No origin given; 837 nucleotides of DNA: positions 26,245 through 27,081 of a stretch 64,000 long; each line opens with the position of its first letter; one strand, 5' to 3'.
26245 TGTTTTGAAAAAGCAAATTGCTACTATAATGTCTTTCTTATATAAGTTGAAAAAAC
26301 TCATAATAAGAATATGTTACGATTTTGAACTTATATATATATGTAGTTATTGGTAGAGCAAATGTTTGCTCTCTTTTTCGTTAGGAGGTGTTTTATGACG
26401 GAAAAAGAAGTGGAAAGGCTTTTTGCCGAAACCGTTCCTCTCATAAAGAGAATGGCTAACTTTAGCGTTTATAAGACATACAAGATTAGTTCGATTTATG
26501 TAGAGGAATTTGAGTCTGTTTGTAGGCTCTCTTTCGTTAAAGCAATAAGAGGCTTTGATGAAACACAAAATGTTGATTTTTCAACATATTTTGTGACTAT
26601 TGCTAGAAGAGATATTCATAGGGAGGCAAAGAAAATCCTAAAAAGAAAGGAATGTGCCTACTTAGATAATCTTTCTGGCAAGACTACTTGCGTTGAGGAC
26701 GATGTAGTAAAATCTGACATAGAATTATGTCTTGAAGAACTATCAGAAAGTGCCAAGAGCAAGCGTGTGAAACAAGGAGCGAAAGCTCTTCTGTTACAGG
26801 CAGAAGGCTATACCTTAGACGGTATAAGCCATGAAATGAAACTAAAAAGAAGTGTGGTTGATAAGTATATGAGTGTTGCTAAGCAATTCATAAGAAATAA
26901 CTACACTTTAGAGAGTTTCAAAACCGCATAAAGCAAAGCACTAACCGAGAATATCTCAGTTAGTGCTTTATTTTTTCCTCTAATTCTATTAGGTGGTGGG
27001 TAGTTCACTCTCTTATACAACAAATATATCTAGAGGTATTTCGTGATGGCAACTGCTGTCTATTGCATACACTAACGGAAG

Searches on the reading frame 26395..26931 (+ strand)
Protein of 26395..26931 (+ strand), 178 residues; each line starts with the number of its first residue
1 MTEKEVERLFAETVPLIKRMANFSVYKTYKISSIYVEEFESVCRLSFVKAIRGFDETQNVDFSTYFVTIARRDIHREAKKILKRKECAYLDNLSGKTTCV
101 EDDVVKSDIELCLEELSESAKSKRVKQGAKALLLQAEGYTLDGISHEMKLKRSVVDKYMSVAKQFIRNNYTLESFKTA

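Call 12: search_protein_families(library=pfam, proteins=[window:26395-26931:+], max_evalue=0.01)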
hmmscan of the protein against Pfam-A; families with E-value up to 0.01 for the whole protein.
window:26395-26931:+ (178 aa): 1 family
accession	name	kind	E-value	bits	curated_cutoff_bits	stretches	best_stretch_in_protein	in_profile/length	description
PF04542.20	Sigma70_r2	-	5.8e-06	26.5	24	1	24-80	11-67/71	Sigma-70 region 2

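Call 13: search_protein_families(library=phrogs, proteins=[window:26395-26931:+], max_evalue=0.001)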
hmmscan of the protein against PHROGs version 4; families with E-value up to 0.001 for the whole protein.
window:26395-26931:+ (178 aa): 3 families
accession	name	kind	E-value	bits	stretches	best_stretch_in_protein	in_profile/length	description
phrog_3741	-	unknown function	3.3e-08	34.4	1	4-103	3-103/221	-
phrog_1740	-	transcription regulation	4e-05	23.3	1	46-176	93-222/567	RNA polymerase sigma factor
phrog_351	-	transcription regulation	0.00075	19.2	0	20-77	515-574/928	RNA polymerase sigma factor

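Call 19: find_related_loci(query=window:26395-26931:+, collection=viral_contigs, flank=3000)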
Query window:26395-26931:+ (178 aa) in viral_contigs; peptide patterns used: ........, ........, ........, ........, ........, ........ (x = any residue, [..] = any of these).
13 stretches matched a pattern; 1 encode a relative of the query (tblastn E <= 1e-3); 1 distinct loci.
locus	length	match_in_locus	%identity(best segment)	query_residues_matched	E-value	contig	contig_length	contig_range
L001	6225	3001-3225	31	57-138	2e-5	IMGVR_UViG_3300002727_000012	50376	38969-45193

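Call 21: find_homologous_proteins(query=window:26395-26931:+, max_evalue=0.001)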
Query window:26395-26931:+ (178 aa): 1 proteins with E <= 0.001 among 42 candidates.
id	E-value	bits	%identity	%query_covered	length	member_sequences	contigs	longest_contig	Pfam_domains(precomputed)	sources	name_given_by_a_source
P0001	9.6e-108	375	100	100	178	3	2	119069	PF04542.21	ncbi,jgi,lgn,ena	-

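Call 22: find_encoding_contigs(protein=P0001, flank=10000, max_places=6)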
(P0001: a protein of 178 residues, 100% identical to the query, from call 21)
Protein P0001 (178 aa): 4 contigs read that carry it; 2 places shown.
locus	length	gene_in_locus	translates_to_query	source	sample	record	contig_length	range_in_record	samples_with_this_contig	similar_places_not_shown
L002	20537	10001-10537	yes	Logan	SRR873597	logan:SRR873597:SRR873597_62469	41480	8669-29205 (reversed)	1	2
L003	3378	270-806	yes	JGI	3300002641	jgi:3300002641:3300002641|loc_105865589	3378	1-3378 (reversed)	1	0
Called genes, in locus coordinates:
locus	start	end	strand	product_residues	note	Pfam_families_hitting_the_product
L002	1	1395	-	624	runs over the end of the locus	PF01751:Toprim, PF01131:Topoisom_bac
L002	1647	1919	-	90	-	-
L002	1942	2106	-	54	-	-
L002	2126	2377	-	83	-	-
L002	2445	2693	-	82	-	-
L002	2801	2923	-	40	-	-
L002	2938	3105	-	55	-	-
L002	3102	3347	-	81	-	PF14192:DUF4314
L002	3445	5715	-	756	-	PF14490:HHH_RecD2, PF13086:AAA_11 (weak), PF13245:AAA_19, PF13401:AAA_22 (weak), PF13604:AAA_30, PF01443:Viral_helicase1 (weak), PF18335:SH3_13, PF13538:UvrD_C_2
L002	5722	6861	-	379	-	PF01807:Zn_ribbon_DnaG (weak)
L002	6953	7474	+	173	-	-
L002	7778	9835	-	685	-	-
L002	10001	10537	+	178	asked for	PF04542:Sigma70_r2 (weak)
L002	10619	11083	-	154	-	-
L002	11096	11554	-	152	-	-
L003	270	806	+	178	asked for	PF04542:Sigma70_r2 (weak)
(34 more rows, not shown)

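Call 23: list_cluster_members(proteins=[P0001])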
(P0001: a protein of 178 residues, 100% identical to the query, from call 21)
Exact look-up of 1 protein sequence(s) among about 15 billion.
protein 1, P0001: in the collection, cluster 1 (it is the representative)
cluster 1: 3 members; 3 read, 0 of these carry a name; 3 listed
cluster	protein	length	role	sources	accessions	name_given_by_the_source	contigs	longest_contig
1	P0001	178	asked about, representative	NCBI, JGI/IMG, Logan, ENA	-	-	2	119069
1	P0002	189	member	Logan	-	-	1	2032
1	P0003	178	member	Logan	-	-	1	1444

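Call 25: find_encoding_contigs(protein=P0002, flank=3000, max_places=4)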
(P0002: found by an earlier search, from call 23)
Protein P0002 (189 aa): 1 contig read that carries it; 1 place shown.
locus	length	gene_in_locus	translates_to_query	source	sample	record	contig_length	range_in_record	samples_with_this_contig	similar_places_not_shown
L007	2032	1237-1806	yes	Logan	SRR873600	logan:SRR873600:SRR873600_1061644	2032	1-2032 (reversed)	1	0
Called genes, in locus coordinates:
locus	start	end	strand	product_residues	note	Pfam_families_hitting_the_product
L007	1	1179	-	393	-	?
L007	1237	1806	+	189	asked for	PF04542:Sigma70_r2 (weak)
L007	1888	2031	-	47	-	?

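Call 26: find_encoding_contigs(protein=P0003, flank=3000, max_places=4)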
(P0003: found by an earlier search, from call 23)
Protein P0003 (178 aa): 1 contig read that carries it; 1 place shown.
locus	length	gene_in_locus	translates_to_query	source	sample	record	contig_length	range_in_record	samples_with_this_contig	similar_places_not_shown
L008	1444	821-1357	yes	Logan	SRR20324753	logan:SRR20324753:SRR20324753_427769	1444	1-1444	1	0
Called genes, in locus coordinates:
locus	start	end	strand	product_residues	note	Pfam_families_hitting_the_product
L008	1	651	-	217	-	?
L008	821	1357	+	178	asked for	PF04542:Sigma70_r2 (weak)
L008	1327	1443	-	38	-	?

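Call 43: search_solved_structures(query=window:26395-26931:+, max_evalue=1)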
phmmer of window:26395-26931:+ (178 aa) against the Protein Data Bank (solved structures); distinct sequences matched with E-value up to 1: 0.

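Call 44: search_protein_families(library=ncbifam, proteins=[window:26395-26931:+], max_evalue=0.01)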
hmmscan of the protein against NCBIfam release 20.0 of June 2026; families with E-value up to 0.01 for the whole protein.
window:26395-26931:+ (178 aa): 11 families
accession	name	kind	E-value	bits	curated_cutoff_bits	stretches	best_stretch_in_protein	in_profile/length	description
TIGR02937.1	sigma70-ECF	superfamily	1.1e-06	28.4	42.9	1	7-168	4-163/165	sigma-70 family RNA polymerase sigma factor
NF006071.0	PRK08215.1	equivalog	2.7e-05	23.9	372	1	23-103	51-131/258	RNA polymerase sporulation sigma factor SigG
TIGR02885.1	spore_sigF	equivalog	2.8e-05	24.1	321.45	1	6-104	13-106/231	RNA polymerase sporulation sigma factor SigF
TIGR02850.1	spore_sigG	equivalog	7.3e-05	22.3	457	1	23-105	48-130/254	RNA polymerase sporulation sigma factor SigG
TIGR02980.1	SigBFG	subfamily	7.6e-05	22.5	234.35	1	7-70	6-64/227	SigB/SigF/SigG family RNA polymerase sigma factor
NF041508.1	BacL2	equivalog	0.0013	18.6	200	1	3-80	17-98/202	BacL2 family protein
TIGR02479.1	FliA_WhiG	subfamily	0.0023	17.7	189.6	1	13-70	5-60/224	FliA/WhiG family RNA polymerase sigma factor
NF004052.0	PRK05572.1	subfamily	0.0043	16.6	311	1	35-79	58-102/252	SigF/SigG family RNA polymerase sporulation sigma factor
NF006158.0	PRK08301.1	equivalog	0.0044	16.5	339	1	16-77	64-123/241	RNA polymerase sporulation sigma factor SigE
NF005413.0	PRK06986.1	subfamily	0.0056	16.5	201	0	5-67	14-74/241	RNA polymerase sigma factor FliA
TIGR02835.1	spore_sigmaE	equivalog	0.0096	15.4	348.6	0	16-80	57-123/234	RNA polymerase sporulation sigma factor SigE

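Call 75: search_protein_representatives(protein=window:26395-26931:+)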
Query: 178 residues. Proteins with E-value up to 0.001 (for the whole library): 20; up to 1e-10: 3; up to 1e-30: 1. The best 20 are listed.
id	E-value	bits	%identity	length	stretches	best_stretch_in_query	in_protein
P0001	3.1e-108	375.0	100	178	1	1-178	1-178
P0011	1.1e-25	106.9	39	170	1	4-172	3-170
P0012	3.9e-15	72.6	31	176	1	2-171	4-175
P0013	4.5e-09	52.9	28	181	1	5-155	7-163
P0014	4.7e-06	43.1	27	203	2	7-130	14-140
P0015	5.0e-06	43.0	29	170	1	24-169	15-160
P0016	5.1e-05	39.7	28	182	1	37-156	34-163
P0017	7.1e-05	39.3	30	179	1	23-159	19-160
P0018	7.9e-05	39.1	28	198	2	10-96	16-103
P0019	8.9e-05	38.9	38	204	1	16-89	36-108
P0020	1.7e-04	38.0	32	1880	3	91-168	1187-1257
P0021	2.2e-04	37.7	25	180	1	8-166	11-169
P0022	3.4e-04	37.0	36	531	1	35-160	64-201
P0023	4.9e-04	36.5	31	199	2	35-90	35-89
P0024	6.9e-04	36.0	29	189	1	36-168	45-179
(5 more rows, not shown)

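Call 76: find_encoding_contigs(protein=P0011, flank=10000, max_places=3)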
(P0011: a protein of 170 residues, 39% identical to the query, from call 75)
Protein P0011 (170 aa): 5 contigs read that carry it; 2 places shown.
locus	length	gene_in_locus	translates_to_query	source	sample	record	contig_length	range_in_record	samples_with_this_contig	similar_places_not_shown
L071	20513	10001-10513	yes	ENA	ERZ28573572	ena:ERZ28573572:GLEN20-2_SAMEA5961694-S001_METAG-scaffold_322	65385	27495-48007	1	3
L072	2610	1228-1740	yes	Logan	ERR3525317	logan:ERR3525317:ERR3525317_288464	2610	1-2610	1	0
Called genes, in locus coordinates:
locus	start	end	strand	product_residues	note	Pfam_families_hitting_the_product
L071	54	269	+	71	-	-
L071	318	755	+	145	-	PF22769:DCD, PF00692:dUTPase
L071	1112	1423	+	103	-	-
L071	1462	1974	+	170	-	-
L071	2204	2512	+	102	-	-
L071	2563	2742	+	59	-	PF10269:Tmemb_185A (weak)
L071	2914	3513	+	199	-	-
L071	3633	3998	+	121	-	-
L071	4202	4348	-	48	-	-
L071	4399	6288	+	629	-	PF01751:Toprim, PF01131:Topoisom_bac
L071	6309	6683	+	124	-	-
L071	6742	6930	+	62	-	-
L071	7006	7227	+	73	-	-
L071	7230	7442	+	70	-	-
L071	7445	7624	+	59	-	-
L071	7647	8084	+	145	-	PF12844:HTH_19 (weak), PF13443:HTH_26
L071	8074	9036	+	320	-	PF01261:AP_endonuc_2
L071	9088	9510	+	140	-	-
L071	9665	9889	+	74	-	-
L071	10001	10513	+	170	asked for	PF04542:Sigma70_r2 (weak), PF08281:Sigma70_r4_2 (weak), PF13384:HTH_23 (faint)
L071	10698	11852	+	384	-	-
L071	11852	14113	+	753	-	PF14490:HHH_RecD2, PF13086:AAA_11 (faint), PF13245:AAA_19, PF13604:AAA_30, PF01443:Viral_helicase1 (weak), PF18335:SH3_13, PF13538:UvrD_C_2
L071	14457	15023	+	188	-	-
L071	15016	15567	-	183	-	-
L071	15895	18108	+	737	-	PF00092:VWA (faint)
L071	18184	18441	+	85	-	-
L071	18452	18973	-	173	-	-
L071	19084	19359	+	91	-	-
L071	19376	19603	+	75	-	PF14192:DUF4314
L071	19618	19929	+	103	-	-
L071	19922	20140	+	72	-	-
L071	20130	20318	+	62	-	-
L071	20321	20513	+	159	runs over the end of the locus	-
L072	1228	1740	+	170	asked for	PF04542:Sigma70_r2 (weak), PF08281:Sigma70_r4_2 (weak), PF13384:HTH_23 (faint)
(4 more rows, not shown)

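Call 77: find_encoding_contigs(protein=P0012, flank=10000, max_places=3)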
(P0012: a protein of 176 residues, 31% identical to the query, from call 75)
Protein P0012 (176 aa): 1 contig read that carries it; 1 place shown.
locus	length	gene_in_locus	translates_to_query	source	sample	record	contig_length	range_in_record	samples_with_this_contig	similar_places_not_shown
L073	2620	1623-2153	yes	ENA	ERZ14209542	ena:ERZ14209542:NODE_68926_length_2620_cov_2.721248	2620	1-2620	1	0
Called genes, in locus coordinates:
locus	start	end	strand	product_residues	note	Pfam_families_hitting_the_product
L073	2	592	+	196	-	?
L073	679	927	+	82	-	-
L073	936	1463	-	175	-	-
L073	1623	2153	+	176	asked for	PF08281:Sigma70_r4_2 (weak)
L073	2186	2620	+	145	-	?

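Call 83: find_encoding_contigs(protein=P0013, flank=6000, max_places=3)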
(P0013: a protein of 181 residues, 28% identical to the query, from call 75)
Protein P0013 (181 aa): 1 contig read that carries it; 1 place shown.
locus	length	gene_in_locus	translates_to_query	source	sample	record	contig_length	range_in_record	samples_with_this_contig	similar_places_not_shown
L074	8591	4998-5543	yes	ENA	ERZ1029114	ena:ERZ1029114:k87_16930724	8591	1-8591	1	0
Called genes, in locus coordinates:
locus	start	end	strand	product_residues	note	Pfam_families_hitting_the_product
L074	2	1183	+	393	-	?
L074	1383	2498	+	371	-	-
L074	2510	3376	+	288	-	-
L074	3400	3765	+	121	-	-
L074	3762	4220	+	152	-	-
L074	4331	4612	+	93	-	-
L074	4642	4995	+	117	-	-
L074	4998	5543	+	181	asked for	PF04542:Sigma70_r2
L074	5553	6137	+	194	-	PF01656:CbiA, PF09140:MipZ (faint), PF10609:ParA (faint), PF13614:AAA_31 (faint)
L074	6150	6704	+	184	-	-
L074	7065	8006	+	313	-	-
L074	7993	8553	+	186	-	PF01381:HTH_3, PF13560:HTH_31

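Call 95: predict_structure(alignment_id=A5)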
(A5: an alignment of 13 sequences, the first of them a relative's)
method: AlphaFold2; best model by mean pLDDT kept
length: 178 residues; sequences in the alignment: 13
mean_pLDDT: 86.6   pTM: 0.51
mean pLDDT of the five models: 86.6, 85.9, 85.7, 83.6, 82.9
residues with pLDDT >= 90: 115; 70-90: 36; 50-70: 14; < 50: 13
segments of 3 or more residues with pLDDT < 50: 94-103, 176-178
pLDDT, mean of each block of 10 residues (from residue 1): 94 97 93 94 98 95 97 97 76 46 61 87 95 91 92 97 88 54
secondary structure, 60 per line:
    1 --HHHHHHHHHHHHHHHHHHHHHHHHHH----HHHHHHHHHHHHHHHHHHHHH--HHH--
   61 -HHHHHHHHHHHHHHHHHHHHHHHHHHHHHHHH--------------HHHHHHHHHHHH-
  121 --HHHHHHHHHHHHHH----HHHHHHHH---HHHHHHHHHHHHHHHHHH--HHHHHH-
elements in order: H3-28 H33-53 H62-93 H108-119 H123-136 H141-148 H152-169 H172-177

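Call 97: fold_search(model_id=the predicted structure, library=pdb)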
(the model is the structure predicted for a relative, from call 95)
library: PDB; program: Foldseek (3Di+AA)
matches with E <= 10: 310; with E <= 0.001: 0
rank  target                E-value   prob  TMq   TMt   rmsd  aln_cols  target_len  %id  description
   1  9a4r_A                4.6e-03  1.00  0.41  0.34  13.5       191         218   18  Integrative model of RPSH-RPOB by crosslinking MS and deep learning (released 2024-09-18)
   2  9ujk_F                9.1e-03  0.99  0.34  0.19  23.7       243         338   13  CryoEM structure of the T.thermophilus transcription initiation complex in the presence of ATP (released 2025-10-22)
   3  6ccv_F                1.5e-02  1.00  0.35  0.21  24.7       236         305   15  Crystal structure of a Mycobacterium smegmatis RNA polymerase transcription initiation complex with inhibitor Rifampic (released 2018-08-15)
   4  9a50_A                1.5e-02  0.99  0.31  0.22  13.3       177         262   15  Integrative model of RPSB-RPOC by crosslinking MS and deep learning (released 2024-09-18)
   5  8x6g_H                1.6e-02  1.00  0.34  0.25  12.7       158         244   18  Cryo-EM structure of Staphylococcus aureus sigB-dependent RNAP-promoter open complex (released 2024-06-05)
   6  6uu7_FFF              1.6e-02  0.99  0.36  0.25  21.5       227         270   15  E. coli sigma-S transcription initiation complex with a 6-nt RNA and an NTP ("Old" crystal soaked with UTP, CTP, ddG (released 2020-08-26)
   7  9ujl_F                1.9e-02  0.99  0.34  0.19  23.7       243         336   13  CryoEM structure of the T.thermophilus transcription initiation complex in the presence of Ap4A (released 2025-10-22)
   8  5tw1_F                2.0e-02  0.99  0.35  0.21  24.7       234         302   15  Crystal structure of a Mycobacterium smegmatis transcription initiation complex with RbpA (released 2017-01-18)
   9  5vi5_F                2.0e-02  0.99  0.37  0.23  23.7       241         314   12  Structure of Mycobacterium smegmatis transcription initiation complex with a full transcription bubble (released 2017-07-26)
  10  6edt_F                2.1e-02  0.99  0.36  0.21  24.4       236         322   14  Mycobacterium tuberculosis RNAP open promoter complex with RbpA/CarD and AP3 promoter (released 2018-11-21)
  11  6xl5_F                2.1e-02  0.98  0.31  0.12  23.6       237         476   14  Cryo-EM structure of EcmrR-RNAP-promoter open complex (EcmrR-RPo) (released 2021-04-07)
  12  9a58_A                2.2e-02  0.99  0.36  0.18  24.5       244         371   14  Integrative model of SIGA-RPOC by crosslinking MS and deep learning (released 2024-09-18)
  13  9ukp_F                2.2e-02  0.98  0.34  0.19  23.8       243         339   14  CryoEM structure of the T.thermophilus transcription initiation complex bound to Ap4A-C, -1 dC in the template DNA str (released 2025-10-22)
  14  9e86_F                2.4e-02  0.99  0.36  0.22  24.5       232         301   17  De Novo Mycobacterium tuberculosis transcription initiation promoter complex with 5-mer RNA and open Beta' clamp (RNA  (released 2025-10-01)
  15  5e17_F                2.5e-02  0.98  0.36  0.21  23.6       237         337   15  T. thermophilus transcription initiation complex having a RRR discriminator sequence and a nontemplate-strand length c (released 2016-03-09)
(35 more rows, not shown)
